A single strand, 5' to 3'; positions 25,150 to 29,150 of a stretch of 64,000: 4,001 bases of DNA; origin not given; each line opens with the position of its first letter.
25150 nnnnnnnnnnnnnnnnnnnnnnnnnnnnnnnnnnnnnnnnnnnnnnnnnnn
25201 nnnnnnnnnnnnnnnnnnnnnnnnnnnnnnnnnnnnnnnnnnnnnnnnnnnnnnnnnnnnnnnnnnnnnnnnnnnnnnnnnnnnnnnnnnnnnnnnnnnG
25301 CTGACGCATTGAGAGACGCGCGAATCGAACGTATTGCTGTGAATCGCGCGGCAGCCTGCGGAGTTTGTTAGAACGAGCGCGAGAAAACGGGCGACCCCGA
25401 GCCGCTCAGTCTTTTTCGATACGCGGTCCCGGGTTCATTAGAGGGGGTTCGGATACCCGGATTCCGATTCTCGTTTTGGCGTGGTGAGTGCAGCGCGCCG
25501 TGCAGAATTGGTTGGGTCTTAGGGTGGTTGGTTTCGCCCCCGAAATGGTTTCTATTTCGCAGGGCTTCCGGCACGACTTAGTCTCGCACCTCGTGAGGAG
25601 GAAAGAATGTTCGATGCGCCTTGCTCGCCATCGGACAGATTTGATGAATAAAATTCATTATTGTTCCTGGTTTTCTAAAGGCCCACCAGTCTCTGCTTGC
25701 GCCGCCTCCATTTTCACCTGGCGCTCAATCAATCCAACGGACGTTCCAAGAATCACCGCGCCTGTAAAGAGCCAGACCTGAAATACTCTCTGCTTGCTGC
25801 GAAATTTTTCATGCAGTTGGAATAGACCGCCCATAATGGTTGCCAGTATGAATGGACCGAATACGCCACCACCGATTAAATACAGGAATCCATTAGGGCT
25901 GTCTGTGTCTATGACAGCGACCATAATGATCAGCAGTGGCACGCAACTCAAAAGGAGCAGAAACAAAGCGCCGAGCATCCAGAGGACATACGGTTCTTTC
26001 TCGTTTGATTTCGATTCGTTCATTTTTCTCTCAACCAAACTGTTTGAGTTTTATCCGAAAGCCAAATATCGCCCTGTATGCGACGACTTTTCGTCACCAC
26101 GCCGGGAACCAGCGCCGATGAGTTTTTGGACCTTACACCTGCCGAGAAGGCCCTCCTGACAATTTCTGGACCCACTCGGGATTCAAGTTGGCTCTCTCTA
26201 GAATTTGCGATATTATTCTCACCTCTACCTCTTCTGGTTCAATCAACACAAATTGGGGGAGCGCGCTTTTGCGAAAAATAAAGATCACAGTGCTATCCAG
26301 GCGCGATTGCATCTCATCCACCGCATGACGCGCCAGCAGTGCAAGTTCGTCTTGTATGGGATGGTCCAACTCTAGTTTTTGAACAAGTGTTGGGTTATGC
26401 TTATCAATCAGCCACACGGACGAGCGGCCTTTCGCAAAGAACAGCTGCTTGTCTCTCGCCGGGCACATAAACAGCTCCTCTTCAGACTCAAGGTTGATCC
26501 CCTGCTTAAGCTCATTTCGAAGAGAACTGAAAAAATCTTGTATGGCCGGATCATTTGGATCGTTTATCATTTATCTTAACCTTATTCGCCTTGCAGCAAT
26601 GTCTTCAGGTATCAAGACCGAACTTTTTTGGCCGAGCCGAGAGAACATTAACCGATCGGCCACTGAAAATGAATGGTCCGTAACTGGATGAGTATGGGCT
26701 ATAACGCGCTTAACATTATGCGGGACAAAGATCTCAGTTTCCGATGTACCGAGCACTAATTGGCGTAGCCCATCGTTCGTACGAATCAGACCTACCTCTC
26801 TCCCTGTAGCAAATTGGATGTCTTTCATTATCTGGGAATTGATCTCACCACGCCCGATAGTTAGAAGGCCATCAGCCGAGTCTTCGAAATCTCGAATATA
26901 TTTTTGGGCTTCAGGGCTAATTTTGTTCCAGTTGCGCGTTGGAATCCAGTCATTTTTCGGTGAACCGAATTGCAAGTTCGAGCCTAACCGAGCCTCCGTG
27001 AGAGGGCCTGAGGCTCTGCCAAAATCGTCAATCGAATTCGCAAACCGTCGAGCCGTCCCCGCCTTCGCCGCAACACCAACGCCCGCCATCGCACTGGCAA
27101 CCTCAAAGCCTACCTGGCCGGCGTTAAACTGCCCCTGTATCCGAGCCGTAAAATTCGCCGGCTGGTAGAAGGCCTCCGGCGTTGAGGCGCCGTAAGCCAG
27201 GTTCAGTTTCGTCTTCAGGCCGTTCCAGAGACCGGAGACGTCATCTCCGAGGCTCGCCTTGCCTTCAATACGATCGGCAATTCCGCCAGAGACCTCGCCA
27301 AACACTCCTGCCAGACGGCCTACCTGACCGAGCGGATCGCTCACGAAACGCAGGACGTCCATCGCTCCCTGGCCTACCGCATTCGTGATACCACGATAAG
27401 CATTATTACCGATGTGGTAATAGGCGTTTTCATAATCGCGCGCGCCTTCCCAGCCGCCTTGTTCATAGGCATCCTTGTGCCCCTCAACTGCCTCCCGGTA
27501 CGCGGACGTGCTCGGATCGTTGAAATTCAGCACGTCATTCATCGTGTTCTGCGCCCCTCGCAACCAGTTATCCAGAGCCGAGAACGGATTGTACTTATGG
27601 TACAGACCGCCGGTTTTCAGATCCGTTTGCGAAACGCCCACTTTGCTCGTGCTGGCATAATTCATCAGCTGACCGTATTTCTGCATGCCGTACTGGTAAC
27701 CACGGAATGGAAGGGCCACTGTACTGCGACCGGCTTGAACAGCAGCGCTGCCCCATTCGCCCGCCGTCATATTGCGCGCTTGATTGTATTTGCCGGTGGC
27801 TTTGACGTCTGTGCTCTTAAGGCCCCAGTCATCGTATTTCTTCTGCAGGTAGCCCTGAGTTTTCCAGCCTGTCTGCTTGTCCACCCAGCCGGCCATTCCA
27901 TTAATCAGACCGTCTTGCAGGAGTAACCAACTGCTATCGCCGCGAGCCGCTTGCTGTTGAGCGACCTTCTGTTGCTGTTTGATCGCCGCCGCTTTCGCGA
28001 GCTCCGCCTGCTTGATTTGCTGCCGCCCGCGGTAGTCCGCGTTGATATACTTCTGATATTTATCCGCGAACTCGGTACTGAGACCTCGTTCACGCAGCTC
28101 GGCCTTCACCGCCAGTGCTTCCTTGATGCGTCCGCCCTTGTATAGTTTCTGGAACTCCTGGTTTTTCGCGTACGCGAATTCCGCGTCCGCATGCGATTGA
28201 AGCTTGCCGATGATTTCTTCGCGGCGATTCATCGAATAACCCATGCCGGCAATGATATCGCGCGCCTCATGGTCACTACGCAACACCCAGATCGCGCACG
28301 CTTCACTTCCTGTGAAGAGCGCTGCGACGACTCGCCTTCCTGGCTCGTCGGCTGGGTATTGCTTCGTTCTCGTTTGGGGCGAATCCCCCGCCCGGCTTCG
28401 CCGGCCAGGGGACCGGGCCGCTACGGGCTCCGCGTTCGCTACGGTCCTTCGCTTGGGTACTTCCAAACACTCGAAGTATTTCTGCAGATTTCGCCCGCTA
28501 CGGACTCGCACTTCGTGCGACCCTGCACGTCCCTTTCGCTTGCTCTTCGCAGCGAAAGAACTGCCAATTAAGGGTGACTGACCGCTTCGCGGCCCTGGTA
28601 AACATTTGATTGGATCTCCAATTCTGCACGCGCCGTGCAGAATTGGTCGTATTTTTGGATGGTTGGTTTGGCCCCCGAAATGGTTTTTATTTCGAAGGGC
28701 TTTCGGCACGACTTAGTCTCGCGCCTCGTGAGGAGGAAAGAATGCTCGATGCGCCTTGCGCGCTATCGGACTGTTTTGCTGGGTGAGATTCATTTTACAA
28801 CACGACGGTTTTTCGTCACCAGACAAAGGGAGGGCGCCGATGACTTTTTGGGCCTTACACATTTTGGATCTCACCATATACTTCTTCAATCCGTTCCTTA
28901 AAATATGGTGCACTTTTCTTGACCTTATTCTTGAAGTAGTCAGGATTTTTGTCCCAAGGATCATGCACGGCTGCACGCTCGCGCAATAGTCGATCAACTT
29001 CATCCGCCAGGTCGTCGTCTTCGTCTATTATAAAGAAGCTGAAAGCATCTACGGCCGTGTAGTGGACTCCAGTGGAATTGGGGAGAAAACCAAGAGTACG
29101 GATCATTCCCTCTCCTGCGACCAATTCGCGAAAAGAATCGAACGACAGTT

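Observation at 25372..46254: Giant polymorphic toxin/immunity locus on an unrecognised delivery scaffold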

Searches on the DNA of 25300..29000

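Call 106: search_rna_families(source=window, start=25300, end=29000, threshold=evalue, max_evalue=1)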
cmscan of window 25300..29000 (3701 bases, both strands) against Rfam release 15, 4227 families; matches with E-value up to 1: 0.
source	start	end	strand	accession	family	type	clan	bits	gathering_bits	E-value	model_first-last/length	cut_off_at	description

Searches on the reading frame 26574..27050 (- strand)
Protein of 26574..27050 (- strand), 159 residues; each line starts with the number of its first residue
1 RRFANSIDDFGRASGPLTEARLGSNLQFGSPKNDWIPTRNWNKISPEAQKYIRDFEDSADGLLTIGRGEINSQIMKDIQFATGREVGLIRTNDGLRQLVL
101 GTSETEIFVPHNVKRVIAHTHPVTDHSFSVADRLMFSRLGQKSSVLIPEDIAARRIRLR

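Call 35: search_protein_families(library=pfam, max_evalue=0.05, proteins=[window:26574-27050:-])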
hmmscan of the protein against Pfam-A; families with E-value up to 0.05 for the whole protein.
seq(159 aa): 1 family
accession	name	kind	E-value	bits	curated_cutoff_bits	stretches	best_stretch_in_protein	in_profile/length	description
PF14464.11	Prok-JAB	-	0.0041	17.4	25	1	116-151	70-108/114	Prokaryotic homologs of the JAB domain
